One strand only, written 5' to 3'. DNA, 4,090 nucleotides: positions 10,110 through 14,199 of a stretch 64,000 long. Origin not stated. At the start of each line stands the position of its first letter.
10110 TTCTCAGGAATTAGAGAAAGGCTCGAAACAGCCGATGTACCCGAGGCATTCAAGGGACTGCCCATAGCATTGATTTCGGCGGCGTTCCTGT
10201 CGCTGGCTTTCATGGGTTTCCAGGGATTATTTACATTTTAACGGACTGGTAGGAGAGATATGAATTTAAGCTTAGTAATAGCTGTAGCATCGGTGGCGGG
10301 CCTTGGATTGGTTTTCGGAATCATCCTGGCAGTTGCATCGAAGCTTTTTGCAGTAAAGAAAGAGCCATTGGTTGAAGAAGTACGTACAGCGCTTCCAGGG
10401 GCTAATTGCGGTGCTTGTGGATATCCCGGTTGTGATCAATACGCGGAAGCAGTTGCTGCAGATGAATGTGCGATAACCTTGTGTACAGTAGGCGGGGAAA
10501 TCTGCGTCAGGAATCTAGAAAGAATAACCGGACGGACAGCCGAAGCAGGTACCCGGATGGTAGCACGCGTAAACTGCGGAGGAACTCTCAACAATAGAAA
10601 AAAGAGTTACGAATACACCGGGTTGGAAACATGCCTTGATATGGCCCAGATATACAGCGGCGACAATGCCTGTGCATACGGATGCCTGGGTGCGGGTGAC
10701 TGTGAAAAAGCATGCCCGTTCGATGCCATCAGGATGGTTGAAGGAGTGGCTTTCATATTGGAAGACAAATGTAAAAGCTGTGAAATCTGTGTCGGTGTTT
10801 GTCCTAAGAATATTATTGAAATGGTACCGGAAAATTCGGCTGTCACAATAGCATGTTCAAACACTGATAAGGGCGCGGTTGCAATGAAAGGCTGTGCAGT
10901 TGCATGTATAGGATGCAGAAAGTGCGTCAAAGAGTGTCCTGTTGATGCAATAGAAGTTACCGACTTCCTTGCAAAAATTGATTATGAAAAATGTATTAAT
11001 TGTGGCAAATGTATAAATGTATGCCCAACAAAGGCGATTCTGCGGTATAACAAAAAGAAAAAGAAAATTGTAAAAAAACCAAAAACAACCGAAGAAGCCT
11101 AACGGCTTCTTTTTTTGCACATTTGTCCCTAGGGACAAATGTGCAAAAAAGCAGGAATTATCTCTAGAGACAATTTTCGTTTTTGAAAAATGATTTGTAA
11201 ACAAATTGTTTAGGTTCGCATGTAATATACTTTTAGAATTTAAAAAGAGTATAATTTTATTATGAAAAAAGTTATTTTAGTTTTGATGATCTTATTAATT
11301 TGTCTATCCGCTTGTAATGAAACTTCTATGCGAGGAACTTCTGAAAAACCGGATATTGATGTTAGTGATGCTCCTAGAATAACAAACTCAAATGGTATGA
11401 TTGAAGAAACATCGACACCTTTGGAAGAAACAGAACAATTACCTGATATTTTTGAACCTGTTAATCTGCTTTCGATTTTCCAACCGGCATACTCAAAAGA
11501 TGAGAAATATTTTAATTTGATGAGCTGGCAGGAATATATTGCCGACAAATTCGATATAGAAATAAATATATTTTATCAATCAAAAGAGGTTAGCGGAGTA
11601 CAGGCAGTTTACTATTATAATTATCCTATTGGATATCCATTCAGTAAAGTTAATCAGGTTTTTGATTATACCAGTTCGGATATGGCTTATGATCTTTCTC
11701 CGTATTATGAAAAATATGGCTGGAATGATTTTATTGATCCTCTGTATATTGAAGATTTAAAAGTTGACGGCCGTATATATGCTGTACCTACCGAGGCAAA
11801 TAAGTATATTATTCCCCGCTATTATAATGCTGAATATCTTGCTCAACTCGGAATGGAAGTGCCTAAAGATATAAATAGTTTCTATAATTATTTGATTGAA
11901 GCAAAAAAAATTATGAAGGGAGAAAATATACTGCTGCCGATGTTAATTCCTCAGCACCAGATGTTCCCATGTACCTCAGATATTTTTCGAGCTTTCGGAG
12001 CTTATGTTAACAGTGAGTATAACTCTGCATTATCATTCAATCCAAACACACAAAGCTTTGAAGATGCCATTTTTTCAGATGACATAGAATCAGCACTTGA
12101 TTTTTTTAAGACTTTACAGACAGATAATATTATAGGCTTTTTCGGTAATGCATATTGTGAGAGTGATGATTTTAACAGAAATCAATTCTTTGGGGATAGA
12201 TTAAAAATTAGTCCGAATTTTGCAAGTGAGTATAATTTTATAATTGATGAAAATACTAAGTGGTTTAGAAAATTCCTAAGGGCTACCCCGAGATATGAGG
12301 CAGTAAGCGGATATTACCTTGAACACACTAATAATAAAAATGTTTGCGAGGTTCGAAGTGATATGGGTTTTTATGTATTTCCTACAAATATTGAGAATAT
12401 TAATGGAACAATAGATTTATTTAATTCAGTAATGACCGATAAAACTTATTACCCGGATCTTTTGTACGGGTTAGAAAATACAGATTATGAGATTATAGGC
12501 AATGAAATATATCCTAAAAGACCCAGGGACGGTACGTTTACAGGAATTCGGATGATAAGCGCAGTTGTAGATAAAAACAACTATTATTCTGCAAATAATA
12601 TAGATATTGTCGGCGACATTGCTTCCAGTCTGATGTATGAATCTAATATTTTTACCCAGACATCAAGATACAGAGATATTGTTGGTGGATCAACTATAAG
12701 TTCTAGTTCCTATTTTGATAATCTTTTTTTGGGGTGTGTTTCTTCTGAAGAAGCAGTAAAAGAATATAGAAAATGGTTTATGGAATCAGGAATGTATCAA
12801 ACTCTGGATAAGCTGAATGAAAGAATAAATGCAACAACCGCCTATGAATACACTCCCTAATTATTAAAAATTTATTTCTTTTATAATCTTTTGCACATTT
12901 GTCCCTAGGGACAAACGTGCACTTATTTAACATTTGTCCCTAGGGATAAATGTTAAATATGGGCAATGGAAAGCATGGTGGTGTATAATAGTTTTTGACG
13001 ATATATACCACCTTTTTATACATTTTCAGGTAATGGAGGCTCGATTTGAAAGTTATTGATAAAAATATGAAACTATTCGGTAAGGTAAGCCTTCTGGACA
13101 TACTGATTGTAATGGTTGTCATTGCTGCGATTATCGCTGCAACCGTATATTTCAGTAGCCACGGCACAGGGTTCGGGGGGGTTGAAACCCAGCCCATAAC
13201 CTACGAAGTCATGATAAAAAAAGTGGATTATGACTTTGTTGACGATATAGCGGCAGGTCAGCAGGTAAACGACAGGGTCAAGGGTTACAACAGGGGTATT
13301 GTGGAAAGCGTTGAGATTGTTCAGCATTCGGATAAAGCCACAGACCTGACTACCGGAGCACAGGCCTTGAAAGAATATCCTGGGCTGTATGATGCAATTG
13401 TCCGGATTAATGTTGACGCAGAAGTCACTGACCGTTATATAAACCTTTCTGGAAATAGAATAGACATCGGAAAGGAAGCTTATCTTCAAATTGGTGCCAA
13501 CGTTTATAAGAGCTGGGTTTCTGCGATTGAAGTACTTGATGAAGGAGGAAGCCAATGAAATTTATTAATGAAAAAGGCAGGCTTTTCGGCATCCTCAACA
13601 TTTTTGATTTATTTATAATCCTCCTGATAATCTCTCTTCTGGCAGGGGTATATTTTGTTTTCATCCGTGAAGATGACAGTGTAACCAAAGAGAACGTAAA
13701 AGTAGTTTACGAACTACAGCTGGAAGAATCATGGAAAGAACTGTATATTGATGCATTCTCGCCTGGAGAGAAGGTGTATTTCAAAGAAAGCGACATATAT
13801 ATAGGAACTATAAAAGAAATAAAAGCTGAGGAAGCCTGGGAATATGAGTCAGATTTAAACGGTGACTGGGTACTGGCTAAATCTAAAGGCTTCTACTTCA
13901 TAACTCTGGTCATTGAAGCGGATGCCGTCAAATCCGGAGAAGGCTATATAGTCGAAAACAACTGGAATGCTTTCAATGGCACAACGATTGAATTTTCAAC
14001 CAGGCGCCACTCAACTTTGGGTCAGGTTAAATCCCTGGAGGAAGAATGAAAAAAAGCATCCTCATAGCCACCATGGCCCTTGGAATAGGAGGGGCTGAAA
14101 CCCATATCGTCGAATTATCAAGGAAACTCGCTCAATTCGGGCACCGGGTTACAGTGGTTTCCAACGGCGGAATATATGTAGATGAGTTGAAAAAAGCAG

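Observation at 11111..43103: Dispersed intergenic REP-like palindromic repeat family (12 copies, 6 loci, core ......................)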

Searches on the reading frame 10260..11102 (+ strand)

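Call 10: search_protein_families(library=pfam, proteins=[window:10260-11102:+])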
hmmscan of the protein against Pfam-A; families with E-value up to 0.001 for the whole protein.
window:10260-11102:+ (280 aa): 14 families
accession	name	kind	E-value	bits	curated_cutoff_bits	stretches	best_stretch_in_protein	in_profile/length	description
PF00037.32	Fer4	-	7.4e-21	73.5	21.1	3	239-260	2-23/24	4Fe-4S binding domain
PF12838.12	Fer4_7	-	4.5e-19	69.1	27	3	216-259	2-52/52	4Fe-4S dicluster domain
PF12837.12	Fer4_6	-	1.5e-16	59.9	25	2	238-260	2-24/24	4Fe-4S binding domain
PF13237.11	Fer4_10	-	2e-16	60.1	25.5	3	215-256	8-53/53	4Fe-4S dicluster domain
PF14697.11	Fer4_21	-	6.4e-14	52.3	35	2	142-188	8-59/59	4Fe-4S dicluster domain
PF13187.11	Fer4_9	-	5.2e-13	49.2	27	2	215-260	1-52/52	4Fe-4S dicluster domain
PF04060.18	FeS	-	8.9e-13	48.2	23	1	45-76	1-32/33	Putative Fe-S cluster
PF13484.11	Fer4_16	-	9.3e-13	49.2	30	2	244-272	1-31/66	4Fe-4S double cluster binding domain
PF12797.12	Fer4_2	-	1.1e-10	41.2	24.5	1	239-257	4-22/22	4Fe-4S binding domain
PF25160.1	LdpA_Fe-S-bd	-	2.3e-08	34.1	27.6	2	219-261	6-44/49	LdpA Fe-S cluster-binding domain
PF12800.12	Fer4_4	-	3.1e-07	30.6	24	1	243-257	2-16/17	4Fe-4S binding domain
PF12798.12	Fer4_3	-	4.5e-06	27.5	27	0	245-259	1-15/15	4Fe-4S binding domain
PF13534.11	Fer4_17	-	0.00023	22.1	22.2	0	170-229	1-59/61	4Fe-4S dicluster domain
PF13370.11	Fer4_13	-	0.00044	21.3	24.5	1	240-279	1-40/58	4Fe-4S single cluster domain of Ferredoxin I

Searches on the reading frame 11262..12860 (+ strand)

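Call 10: search_protein_families(library=pfam, proteins=[window:11262-12860:+])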
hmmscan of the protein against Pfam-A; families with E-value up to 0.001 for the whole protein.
window:11262-12860:+ (532 aa): 1 family
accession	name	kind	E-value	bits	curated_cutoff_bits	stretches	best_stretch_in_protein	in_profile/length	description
PF13416.11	SBP_bac_8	-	3.3e-08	34.1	27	1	131-334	48-207/279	Bacterial extracellular solute-binding protein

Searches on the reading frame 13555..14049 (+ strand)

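Call 10: search_protein_families(library=pfam, proteins=[window:13555-14049:+])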
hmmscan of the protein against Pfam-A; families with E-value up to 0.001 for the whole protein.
window:13555-14049:+ (164 aa): 1 family
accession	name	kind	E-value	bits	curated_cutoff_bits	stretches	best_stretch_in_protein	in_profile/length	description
PF14221.11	DUF4330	-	1.2e-21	78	27.6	1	1-161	1-166/167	Domain of unknown function (DUF4330)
